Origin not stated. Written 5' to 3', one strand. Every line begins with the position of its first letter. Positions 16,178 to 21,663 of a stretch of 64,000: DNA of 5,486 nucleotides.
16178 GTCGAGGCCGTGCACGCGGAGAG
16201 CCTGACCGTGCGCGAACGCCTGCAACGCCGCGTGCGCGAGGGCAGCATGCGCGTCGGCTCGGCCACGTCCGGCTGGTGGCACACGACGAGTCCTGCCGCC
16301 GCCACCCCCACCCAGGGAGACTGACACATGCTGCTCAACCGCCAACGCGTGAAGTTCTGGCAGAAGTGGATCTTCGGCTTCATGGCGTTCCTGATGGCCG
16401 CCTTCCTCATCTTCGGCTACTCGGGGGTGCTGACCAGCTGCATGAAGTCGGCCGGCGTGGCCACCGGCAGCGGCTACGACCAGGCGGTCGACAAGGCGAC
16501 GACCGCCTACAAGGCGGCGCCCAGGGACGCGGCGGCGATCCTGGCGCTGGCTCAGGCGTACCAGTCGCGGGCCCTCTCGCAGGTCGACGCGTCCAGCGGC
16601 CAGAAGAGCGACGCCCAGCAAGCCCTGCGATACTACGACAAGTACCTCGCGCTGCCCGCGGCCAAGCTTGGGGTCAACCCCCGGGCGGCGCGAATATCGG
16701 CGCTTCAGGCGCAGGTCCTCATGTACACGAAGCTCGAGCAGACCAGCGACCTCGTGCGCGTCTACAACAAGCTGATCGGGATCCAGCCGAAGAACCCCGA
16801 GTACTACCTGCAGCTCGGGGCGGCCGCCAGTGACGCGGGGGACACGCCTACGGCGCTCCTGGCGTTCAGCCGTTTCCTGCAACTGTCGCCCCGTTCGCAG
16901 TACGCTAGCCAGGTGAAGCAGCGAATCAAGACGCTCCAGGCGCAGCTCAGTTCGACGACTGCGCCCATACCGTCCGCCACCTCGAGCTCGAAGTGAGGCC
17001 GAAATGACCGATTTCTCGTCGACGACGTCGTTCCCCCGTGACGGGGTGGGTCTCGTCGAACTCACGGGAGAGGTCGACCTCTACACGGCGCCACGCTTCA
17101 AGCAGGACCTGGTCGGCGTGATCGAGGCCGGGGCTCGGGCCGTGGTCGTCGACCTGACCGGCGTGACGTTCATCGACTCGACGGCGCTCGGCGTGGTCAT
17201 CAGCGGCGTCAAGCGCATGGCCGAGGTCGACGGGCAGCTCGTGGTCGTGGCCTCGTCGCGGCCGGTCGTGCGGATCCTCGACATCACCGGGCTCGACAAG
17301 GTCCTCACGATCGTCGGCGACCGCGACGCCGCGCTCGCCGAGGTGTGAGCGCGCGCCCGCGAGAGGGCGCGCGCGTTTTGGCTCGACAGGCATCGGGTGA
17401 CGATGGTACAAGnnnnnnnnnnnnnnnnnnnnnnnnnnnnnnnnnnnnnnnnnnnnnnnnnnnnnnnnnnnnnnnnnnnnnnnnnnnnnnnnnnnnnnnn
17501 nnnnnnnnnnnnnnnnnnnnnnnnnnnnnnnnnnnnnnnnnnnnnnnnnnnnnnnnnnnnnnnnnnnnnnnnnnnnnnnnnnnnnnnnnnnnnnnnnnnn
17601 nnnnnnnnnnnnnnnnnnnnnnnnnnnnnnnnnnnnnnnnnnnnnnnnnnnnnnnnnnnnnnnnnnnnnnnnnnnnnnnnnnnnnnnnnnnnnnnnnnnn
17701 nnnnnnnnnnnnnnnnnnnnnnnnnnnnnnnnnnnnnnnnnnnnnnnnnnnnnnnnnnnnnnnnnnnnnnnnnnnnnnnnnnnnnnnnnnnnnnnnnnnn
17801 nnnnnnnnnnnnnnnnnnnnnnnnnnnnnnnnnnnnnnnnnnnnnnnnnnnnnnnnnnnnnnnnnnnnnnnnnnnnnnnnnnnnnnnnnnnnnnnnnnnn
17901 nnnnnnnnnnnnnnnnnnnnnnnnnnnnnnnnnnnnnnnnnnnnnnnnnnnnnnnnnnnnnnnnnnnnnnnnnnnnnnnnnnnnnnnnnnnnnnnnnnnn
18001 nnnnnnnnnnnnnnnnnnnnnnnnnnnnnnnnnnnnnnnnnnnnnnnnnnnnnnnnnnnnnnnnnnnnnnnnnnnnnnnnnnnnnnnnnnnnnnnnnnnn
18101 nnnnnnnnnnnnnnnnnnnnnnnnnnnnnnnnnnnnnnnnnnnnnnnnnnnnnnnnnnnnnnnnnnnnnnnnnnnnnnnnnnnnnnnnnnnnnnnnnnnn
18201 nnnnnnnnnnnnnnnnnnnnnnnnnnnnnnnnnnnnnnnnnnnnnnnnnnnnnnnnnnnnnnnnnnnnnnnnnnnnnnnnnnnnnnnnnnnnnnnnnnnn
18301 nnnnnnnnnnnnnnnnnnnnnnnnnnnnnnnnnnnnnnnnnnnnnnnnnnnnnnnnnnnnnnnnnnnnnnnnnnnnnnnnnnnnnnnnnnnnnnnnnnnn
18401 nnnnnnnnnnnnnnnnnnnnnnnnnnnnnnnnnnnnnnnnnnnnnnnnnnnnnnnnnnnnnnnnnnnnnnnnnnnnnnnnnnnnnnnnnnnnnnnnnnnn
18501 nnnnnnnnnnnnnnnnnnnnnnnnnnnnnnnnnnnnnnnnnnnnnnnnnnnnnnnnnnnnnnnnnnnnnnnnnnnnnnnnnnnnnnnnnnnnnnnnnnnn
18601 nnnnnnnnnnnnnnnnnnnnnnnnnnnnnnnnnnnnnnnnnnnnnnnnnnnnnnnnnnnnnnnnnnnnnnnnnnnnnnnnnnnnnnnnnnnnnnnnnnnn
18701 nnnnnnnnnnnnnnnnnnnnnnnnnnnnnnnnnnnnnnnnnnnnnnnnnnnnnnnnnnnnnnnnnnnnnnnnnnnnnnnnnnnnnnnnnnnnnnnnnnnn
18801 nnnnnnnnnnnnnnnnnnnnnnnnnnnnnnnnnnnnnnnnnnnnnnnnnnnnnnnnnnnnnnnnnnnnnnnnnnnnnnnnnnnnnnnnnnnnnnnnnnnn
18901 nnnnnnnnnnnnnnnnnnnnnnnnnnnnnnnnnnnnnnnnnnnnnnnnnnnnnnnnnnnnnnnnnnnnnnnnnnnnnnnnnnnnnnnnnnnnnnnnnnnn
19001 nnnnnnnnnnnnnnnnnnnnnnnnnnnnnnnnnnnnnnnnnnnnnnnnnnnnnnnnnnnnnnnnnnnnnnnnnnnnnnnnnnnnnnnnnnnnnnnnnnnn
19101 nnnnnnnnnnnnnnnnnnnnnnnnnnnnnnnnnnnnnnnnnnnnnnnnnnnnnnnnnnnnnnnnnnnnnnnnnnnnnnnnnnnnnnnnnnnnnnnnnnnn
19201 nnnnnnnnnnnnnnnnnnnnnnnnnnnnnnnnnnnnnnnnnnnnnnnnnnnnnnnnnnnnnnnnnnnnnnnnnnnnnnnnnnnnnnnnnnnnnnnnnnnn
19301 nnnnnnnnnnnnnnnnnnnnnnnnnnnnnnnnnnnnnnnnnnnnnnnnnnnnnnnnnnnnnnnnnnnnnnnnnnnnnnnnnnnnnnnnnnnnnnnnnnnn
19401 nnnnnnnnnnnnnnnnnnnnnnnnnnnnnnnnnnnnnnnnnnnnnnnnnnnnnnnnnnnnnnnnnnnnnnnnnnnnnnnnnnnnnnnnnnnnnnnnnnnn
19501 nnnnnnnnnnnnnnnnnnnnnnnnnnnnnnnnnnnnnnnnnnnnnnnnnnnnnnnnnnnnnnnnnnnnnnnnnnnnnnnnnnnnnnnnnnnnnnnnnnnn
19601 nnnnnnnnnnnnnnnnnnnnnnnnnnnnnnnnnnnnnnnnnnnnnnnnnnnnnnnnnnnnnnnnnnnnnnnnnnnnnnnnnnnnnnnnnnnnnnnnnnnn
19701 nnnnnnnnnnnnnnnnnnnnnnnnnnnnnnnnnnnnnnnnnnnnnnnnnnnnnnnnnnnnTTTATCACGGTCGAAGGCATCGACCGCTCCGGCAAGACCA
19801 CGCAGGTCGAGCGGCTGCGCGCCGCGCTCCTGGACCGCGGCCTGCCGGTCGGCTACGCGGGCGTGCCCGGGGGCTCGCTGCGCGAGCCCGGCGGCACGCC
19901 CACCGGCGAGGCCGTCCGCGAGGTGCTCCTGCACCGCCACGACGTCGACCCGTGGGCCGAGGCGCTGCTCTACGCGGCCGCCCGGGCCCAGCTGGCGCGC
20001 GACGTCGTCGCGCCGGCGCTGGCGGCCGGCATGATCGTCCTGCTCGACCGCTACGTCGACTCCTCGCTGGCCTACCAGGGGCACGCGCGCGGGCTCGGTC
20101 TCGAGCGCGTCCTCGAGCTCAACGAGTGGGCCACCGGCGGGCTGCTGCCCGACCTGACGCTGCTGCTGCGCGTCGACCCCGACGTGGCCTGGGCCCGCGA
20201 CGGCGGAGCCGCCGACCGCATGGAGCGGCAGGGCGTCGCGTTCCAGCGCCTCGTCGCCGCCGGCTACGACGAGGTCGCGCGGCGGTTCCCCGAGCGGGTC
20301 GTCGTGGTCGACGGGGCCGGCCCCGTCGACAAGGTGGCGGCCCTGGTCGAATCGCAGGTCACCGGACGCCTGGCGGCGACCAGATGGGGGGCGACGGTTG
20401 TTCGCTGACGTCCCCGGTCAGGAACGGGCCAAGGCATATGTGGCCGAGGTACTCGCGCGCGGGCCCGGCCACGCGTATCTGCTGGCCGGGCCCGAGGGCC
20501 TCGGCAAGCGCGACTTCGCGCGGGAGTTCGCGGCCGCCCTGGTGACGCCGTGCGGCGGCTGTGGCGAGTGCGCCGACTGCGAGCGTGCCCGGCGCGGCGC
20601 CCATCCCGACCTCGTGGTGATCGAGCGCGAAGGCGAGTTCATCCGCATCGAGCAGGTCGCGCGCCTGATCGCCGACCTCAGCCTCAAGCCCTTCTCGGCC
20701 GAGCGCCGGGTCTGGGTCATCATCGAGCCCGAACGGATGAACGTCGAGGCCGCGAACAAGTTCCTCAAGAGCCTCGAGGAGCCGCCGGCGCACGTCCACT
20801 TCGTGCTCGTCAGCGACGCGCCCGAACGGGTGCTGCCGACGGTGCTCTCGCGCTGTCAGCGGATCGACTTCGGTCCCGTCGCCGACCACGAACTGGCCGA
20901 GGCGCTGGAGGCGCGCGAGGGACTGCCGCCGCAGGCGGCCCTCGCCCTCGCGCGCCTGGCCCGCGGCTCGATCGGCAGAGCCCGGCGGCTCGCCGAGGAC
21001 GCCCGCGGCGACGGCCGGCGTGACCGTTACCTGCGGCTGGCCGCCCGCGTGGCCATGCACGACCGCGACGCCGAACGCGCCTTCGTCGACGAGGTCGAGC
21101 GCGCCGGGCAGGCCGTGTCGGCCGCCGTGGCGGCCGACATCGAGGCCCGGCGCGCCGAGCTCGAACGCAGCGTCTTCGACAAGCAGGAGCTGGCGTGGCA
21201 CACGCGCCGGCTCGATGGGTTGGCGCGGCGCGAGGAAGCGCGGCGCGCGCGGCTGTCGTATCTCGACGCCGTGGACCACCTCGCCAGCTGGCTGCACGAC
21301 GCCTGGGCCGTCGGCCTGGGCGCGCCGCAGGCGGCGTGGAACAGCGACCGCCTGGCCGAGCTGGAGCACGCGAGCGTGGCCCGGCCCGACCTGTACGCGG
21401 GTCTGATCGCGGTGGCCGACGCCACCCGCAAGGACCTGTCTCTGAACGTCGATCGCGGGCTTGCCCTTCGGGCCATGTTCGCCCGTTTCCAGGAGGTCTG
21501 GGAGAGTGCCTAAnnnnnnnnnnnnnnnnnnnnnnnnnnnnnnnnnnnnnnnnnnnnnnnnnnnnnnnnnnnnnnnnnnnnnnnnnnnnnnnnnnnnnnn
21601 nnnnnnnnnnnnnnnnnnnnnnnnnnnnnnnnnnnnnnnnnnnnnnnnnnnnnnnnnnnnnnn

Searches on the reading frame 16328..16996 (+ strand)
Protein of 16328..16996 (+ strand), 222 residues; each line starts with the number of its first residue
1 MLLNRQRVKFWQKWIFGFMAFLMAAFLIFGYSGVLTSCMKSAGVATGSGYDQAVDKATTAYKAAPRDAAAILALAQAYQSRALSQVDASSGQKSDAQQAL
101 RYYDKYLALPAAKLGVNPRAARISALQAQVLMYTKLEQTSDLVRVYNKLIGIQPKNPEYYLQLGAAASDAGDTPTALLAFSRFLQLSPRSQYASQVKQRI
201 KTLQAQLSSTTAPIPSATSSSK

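Call 34: search_protein_families(library=pfam, proteins=[window:16328-16996:+], max_evalue=0.0001)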
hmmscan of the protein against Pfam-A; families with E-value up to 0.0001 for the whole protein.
window:16328-16996:+ (222 aa): 3 families
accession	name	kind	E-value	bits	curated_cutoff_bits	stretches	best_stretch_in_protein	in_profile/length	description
PF13371.12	TPR_9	-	1.8e-07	31.5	35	1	133-200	5-72/73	Tetratricopeptide repeat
PF13428.12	TPR_14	-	1.8e-06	28.5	23.5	0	125-165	3-43/44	Tetratricopeptide repeat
PF13431.12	TPR_17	-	6.7e-06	26.4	24.4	0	146-177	2-33/34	Tetratricopeptide repeat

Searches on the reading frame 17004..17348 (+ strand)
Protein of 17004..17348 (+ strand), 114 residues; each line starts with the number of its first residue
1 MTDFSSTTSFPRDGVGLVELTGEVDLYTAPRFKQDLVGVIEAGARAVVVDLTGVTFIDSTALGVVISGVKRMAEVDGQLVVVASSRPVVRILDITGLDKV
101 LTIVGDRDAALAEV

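Call 35: search_protein_families(library=pfam, proteins=[window:17004-17348:+], max_evalue=0.0001)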
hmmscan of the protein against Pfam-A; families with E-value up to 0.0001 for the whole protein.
window:17004-17348:+ (114 aa): 2 families
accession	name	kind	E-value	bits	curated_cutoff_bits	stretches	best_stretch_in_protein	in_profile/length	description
PF01740.26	STAS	-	4.6e-20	71.8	22.6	1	12-105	7-101/106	STAS domain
PF13466.11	STAS_2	-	1e-16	61.3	29.2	1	18-98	1-80/80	STAS domain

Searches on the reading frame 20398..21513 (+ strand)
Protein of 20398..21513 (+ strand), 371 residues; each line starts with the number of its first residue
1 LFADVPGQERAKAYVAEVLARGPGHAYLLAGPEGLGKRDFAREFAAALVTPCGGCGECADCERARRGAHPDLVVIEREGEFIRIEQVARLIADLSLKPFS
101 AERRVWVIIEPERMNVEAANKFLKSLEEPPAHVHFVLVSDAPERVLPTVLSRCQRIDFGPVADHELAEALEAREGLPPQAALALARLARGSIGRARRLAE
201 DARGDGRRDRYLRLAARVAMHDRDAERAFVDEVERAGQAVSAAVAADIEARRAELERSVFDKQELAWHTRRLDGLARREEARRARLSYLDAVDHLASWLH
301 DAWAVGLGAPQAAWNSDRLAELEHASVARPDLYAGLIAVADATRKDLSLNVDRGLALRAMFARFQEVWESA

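Call 35: search_protein_families(library=pfam, proteins=[window:20398-21513:+], max_evalue=0.0001)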
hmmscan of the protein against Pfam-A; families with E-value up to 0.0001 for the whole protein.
window:20398-21513:+ (371 aa): 1 family
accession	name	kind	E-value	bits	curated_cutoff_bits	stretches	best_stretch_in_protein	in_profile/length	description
PF13177.12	DNA_pol3_delta2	-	9.5e-41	139.9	27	1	23-160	18-159/161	DNA polymerase III, delta subunit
